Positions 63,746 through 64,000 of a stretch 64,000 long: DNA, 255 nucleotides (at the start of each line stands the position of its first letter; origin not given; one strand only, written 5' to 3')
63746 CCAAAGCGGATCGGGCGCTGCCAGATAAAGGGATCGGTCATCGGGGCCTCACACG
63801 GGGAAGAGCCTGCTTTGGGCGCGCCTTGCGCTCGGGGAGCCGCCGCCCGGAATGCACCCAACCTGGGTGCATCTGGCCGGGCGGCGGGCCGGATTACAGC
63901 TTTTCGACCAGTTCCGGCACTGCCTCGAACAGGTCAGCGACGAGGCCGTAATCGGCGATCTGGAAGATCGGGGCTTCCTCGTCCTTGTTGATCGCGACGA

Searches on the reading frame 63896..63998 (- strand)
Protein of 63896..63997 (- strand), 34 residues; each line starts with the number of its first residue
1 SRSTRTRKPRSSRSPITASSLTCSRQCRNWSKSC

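Call 74: search_protein_families(library=pfam, proteins=[window:63896-63997:-], max_evalue=0.1)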
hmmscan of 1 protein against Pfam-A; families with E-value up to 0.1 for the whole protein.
window:63896-63997:- (34 aa): 0 families

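Call 77: search_protein_families(library=pfam, proteins=[window:63897-63998:-], max_evalue=1)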
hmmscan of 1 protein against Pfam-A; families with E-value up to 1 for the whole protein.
window:63897-63998:- (34 aa): 0 families

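Call 79: search_dna_similar(query=window:63897-63998:-, collection=plasmids, mode=protein, max_evalue=0.001, max_rows=8)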
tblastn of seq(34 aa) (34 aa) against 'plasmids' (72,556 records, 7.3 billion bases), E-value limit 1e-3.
Records with a match: 574; places in all: 717; records where one place covers at least 80% of the query: 572.
Best place of each record, by identity: 95-99% 2; 90-95% 50; 80-90% 278; 60-80% 220; <60% 24.
By first word of the organism name: Rhizobium 159; Sinorhizobium 67; Azospirillum 28; Paracoccus 20; Paraburkholderia 20; Agrobacterium 18; Burkholderia 15; Ensifer 14; Sulfitobacter 13; Sphingobium 12; and 100 more.
By predicted mobility (MOB-suite, as given by PLSDB): non-mobilizable 291; conjugative 214; mobilizable 69.
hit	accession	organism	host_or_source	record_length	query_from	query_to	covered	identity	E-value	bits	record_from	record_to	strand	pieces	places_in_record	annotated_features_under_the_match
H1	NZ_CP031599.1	Roseovarius indicus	pure culture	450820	1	34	100%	94.1%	8e-14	69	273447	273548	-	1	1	FAD-binding protein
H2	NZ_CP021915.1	Sagittula sp. P11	cell culture,sulfidic waters (60 m) ...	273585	1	34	100%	94.1%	1e-13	68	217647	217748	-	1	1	FAD-binding protein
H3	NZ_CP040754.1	Sulfitobacter sp. BSw21498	Seawater,seawater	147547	1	34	100%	94.1%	1e-13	68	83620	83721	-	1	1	FAD-binding protein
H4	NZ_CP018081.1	Sulfitobacter alexandrii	Alexandrium minutum,cell culture,cell ...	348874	1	34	100%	94.1%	2e-13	68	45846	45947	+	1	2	FAD-binding protein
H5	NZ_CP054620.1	Azospirillum oryzae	cell culture,soil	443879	1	34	100%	91.2%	2e-13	67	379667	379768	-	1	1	FAD-binding protein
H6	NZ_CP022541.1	Antarctobacter heliothermus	Skeletonema marinoi strain ST54,Cell ...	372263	1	34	100%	91.2%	3e-13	67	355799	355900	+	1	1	FAD-binding protein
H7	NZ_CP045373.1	Sulfitobacter sp. THAF37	pure culture,Surface of a polyethylene ...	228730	1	34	100%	91.2%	3e-13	67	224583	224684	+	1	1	FAD-binding protein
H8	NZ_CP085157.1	Pseudosulfitobacter sp. DSM 107133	cell culture,Seawater from the North ...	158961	1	34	100%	91.2%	4e-13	67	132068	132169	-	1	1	FAD-binding protein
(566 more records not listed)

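Call 80: get_annotated_region(hit=H2, flank=4000)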
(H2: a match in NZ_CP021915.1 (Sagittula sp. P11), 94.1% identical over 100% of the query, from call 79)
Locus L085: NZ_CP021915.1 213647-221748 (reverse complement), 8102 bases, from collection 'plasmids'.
description: Sagittula sp. P11 plasmid unnamed2, complete sequence
organism: Sagittula sp. P11 (NCBI taxid 2009329)
taxonomy: Bacteria; Pseudomonadota; Alphaproteobacteria; Rhodobacterales; Roseobacteraceae; Sagittula; Sagittula sp. P11
host: -; source: cell culture,sulfidic waters (60 m) from the Peruvian upwelling region; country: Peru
typing (MOB-suite, as given by PLSDB): conjugative; replicon rep_cluster_558; relaxase MOBP; mating-pair formation MPF_T
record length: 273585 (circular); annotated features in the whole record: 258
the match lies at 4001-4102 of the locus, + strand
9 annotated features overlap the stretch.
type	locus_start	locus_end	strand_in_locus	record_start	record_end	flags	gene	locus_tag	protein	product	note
CDS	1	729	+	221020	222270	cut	-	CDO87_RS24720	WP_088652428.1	ABC transporter substrate-binding protein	-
CDS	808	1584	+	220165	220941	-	-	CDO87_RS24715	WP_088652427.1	enoyl-CoA hydratase-related protein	-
CDS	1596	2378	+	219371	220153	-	-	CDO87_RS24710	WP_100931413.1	enoyl-CoA hydratase/isomerase family protein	-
CDS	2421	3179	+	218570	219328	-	-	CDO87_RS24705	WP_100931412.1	electron transfer flavoprotein subunit beta/FixA family protein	-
CDS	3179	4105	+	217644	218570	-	-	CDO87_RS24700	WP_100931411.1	FAD-binding protein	-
CDS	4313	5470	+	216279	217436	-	-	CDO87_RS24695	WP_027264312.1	acyl-CoA dehydrogenase family protein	-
CDS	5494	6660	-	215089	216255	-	-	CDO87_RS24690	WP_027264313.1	CoA transferase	-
CDS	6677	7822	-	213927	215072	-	-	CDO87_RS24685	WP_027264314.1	CaiB/BaiF CoA-transferase family protein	-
CDS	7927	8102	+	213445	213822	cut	-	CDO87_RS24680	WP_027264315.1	OB-fold domain-containing protein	-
